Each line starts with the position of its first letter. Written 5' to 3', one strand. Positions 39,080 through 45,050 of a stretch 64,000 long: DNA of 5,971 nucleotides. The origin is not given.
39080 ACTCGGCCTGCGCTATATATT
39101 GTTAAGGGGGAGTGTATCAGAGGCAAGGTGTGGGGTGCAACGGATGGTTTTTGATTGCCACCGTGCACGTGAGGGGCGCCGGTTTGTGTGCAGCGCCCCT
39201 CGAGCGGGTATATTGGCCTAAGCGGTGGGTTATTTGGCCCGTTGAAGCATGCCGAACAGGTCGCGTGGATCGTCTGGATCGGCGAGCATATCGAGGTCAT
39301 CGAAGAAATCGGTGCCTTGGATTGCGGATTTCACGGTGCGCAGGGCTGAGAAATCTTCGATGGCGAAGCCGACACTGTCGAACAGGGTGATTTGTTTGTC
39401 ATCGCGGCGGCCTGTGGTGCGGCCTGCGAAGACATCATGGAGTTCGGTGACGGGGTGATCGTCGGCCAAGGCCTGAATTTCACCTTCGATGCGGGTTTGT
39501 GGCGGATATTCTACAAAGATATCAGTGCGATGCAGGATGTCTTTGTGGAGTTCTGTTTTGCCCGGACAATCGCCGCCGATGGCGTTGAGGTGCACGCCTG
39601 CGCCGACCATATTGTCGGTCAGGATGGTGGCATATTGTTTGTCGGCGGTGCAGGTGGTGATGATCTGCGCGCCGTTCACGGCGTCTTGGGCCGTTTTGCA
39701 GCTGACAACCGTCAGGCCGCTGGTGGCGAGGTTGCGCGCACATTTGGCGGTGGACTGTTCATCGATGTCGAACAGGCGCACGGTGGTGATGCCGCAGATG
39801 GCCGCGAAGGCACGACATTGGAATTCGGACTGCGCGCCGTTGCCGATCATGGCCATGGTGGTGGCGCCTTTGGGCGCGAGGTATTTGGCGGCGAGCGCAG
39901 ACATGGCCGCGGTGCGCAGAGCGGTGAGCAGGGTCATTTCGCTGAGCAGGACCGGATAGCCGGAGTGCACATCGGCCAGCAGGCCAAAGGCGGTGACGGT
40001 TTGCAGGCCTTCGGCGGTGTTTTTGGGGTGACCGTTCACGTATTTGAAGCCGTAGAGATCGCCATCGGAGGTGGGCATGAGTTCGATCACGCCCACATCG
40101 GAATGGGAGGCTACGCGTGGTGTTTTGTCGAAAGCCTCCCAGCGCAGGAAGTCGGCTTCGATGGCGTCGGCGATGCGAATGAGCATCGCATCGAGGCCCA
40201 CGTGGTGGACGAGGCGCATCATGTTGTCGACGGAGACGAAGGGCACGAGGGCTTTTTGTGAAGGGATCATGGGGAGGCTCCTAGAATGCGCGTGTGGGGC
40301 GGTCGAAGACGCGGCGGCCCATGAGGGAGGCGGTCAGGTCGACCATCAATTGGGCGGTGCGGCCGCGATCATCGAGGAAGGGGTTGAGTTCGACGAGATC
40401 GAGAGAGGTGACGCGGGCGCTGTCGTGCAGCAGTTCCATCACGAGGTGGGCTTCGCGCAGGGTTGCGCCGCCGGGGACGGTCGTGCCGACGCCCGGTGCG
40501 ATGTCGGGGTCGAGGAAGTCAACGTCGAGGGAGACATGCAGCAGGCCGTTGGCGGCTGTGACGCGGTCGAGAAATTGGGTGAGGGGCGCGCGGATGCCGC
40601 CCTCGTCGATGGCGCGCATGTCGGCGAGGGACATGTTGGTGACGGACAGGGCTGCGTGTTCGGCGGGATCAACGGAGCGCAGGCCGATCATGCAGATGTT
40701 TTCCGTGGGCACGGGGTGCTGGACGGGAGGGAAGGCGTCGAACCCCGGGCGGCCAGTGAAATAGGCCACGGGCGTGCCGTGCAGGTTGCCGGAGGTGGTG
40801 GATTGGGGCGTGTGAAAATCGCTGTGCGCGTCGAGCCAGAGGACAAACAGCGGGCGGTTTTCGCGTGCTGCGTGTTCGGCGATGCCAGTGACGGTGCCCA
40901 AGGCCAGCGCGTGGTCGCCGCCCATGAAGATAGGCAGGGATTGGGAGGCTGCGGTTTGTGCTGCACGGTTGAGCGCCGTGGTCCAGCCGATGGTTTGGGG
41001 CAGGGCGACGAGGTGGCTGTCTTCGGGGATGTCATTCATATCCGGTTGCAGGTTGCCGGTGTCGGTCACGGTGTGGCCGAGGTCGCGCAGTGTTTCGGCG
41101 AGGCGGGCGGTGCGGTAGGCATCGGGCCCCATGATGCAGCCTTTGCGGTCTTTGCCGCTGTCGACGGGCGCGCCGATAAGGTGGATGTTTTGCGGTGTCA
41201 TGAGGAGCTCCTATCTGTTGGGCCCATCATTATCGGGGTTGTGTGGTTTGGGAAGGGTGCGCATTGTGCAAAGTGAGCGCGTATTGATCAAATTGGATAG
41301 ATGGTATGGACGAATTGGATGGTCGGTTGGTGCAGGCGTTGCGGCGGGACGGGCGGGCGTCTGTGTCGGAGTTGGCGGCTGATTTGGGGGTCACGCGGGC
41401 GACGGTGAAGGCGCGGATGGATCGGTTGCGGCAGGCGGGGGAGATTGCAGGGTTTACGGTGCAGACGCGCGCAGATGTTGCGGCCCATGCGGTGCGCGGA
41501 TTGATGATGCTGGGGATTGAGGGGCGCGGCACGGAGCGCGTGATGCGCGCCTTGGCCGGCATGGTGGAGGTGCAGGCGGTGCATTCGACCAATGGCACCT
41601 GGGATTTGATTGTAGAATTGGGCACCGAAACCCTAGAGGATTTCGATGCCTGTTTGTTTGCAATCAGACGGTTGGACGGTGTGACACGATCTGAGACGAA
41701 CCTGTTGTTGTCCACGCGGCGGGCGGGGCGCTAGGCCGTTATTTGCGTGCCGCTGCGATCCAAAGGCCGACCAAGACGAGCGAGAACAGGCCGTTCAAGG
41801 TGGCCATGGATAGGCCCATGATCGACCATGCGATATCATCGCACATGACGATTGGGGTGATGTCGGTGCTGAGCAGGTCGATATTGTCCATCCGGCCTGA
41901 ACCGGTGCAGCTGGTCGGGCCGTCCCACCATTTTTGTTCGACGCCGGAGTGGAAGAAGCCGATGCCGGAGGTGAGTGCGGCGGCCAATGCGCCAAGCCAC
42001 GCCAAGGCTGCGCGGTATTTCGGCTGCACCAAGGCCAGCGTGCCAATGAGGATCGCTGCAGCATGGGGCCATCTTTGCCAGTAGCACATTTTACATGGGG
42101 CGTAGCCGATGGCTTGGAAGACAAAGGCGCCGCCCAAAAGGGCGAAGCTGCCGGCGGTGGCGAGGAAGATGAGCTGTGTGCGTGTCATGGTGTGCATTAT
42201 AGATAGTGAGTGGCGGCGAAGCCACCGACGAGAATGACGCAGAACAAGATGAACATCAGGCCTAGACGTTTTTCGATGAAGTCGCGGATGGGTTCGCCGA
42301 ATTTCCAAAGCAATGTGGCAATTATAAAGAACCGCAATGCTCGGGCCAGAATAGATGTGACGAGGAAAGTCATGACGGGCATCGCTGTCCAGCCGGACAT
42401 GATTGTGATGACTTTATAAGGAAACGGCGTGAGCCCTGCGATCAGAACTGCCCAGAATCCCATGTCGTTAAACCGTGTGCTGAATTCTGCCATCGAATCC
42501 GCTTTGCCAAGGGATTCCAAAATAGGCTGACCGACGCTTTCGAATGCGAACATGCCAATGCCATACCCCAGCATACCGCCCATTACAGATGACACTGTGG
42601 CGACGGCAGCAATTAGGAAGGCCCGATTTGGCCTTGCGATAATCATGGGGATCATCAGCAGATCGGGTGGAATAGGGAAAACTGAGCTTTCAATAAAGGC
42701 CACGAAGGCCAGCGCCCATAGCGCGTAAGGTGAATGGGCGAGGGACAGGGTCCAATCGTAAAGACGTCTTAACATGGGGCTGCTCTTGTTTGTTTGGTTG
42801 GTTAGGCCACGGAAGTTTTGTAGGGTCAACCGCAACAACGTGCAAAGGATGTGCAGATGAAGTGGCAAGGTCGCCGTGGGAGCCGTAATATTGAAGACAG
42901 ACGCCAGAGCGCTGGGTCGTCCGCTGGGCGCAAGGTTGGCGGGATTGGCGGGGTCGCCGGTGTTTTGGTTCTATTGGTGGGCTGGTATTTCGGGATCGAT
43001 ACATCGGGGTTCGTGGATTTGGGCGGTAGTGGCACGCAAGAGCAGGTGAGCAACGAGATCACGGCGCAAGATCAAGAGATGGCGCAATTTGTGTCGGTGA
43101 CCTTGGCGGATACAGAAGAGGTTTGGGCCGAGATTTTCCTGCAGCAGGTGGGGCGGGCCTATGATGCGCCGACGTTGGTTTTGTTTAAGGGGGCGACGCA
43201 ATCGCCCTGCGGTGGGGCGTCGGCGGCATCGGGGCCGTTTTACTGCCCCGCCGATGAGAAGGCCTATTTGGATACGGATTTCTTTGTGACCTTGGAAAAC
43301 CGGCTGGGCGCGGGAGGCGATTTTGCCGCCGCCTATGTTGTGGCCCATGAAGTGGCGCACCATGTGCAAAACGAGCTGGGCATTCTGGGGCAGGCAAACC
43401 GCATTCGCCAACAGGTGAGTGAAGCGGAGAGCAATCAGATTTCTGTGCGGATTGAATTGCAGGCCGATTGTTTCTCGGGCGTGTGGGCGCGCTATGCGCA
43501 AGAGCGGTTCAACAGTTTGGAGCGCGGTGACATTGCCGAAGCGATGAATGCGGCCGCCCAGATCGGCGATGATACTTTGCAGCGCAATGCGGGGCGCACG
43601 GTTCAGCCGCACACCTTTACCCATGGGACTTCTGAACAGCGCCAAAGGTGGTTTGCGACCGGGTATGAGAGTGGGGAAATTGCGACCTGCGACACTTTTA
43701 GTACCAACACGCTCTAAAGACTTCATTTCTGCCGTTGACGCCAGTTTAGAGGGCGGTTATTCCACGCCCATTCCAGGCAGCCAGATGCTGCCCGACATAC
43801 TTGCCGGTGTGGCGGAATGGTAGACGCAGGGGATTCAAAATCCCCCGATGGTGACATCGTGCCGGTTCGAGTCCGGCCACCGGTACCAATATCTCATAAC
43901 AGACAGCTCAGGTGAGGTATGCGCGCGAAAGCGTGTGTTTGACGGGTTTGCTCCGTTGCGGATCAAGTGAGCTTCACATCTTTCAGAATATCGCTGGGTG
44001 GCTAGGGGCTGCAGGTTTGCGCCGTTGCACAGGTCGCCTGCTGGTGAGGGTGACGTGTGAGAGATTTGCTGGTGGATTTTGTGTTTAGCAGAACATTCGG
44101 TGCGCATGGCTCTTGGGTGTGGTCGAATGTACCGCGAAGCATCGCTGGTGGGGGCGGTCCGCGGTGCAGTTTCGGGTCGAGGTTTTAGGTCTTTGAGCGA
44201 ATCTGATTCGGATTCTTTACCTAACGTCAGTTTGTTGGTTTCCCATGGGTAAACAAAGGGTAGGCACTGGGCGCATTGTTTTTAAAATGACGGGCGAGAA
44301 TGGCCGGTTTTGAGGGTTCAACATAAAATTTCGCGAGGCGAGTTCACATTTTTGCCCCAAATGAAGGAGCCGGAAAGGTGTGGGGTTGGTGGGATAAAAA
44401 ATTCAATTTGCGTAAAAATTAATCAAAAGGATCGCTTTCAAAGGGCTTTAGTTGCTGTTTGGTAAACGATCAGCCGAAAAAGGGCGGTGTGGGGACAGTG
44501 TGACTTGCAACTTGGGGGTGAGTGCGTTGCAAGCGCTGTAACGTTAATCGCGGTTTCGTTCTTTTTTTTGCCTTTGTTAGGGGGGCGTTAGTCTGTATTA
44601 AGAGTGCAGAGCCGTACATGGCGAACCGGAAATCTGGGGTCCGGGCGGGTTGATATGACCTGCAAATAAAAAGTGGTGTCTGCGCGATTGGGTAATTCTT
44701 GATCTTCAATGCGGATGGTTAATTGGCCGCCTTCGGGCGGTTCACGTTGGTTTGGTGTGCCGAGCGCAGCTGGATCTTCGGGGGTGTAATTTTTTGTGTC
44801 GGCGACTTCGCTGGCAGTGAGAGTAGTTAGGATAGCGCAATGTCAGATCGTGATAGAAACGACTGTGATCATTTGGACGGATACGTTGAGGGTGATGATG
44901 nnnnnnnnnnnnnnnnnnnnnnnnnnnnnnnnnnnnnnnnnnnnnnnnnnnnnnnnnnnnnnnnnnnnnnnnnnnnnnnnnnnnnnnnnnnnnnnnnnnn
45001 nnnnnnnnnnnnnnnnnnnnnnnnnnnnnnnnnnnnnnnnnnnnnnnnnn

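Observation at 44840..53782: Giant self-processing adhesin candidate: RTX / beta-domain / RTX / 12 Ig repeats / RTX / Hint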

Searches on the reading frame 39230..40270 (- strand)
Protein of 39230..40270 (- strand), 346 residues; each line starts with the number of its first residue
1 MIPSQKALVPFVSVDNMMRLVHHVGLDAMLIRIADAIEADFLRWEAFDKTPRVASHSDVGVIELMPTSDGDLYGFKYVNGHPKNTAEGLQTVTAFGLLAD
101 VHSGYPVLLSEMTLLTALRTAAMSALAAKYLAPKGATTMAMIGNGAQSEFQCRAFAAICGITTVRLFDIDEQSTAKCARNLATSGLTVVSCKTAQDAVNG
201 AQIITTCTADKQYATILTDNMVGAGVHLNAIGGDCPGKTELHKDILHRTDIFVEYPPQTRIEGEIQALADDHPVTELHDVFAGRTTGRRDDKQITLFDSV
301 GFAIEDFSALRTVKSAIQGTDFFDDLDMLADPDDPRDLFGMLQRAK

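Call 9: search_protein_families(library=pfam, proteins=[window:39230-40270:-], max_evalue=0.001)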
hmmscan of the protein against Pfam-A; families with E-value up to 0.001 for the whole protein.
window:39230-40270:- (346 aa): 1 family
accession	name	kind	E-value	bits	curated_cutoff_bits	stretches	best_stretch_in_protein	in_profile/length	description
PF02423.21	OCD_Mu_crystall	-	7.7e-126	419.7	24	1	15-319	2-312/314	Ornithine cyclodeaminase/mu-crystallin family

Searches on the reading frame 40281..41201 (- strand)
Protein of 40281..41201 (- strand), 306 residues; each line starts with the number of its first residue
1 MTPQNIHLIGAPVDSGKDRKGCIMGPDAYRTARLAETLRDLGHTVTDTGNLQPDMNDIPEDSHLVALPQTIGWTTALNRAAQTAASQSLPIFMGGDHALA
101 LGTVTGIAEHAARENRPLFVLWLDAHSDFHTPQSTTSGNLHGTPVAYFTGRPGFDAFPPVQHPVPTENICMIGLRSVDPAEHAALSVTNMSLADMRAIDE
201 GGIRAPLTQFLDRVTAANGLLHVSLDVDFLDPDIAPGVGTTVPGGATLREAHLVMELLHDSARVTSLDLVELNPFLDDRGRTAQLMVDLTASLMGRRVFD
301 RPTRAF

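Call 9: search_protein_families(library=pfam, proteins=[window:40281-41201:-], max_evalue=0.001)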
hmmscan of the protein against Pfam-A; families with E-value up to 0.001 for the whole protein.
window:40281-41201:- (306 aa): 1 family
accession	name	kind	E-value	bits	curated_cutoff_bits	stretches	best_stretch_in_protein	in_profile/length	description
PF00491.26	Arginase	-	1e-70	238.8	22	1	5-294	2-279/280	Arginase family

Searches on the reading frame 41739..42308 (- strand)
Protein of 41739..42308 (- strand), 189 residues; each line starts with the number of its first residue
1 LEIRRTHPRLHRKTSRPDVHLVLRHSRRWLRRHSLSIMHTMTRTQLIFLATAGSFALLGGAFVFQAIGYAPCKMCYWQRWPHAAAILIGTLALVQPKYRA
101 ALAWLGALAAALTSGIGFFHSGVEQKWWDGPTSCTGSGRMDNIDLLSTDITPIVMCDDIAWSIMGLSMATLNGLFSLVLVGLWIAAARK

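Call 9: search_protein_families(library=pfam, proteins=[window:41739-42308:-], max_evalue=0.001)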
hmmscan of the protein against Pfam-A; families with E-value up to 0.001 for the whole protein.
window:41739-42308:- (189 aa): 1 family
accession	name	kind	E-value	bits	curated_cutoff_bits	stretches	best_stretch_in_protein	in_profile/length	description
PF02600.21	DsbB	-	1.1e-32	113.9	22.1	1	45-185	3-147/148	Disulfide bond formation protein DsbB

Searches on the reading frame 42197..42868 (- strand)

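Call 9: search_protein_families(library=pfam, proteins=[window:42197-42868:-], max_evalue=0.001)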
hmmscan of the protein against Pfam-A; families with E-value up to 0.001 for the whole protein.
window:42197-42868:- (223 aa): 1 family
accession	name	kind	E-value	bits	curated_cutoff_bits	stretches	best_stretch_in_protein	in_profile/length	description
PF09335.16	VTT_dom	-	3.3e-10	40.9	33.9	1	84-186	17-120/123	VTT domain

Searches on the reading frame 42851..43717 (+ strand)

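Call 61: search_protein_families(library=pfam, proteins=[window:42851-43717:+], max_evalue=5)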
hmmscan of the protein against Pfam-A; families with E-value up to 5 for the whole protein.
window:42851-43717:+ (288 aa): 1 family
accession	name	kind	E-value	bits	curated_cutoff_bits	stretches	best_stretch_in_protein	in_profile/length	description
PF04228.19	Zn_peptidase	-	2.9e-117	391.8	23.2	1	3-283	1-290/290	Putative neutral zinc metallopeptidase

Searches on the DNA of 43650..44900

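Call 48: search_rna_families(source=window, start=43650, end=44900, threshold=evalue, max_evalue=1)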
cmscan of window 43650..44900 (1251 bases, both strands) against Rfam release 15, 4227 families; matches with E-value up to 1: 1.
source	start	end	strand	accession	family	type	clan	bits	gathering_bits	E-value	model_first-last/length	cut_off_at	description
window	43803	43885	+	RF00005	tRNA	Gene; tRNA;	CL00001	56.4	29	3.4e-11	1-71/71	no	tRNA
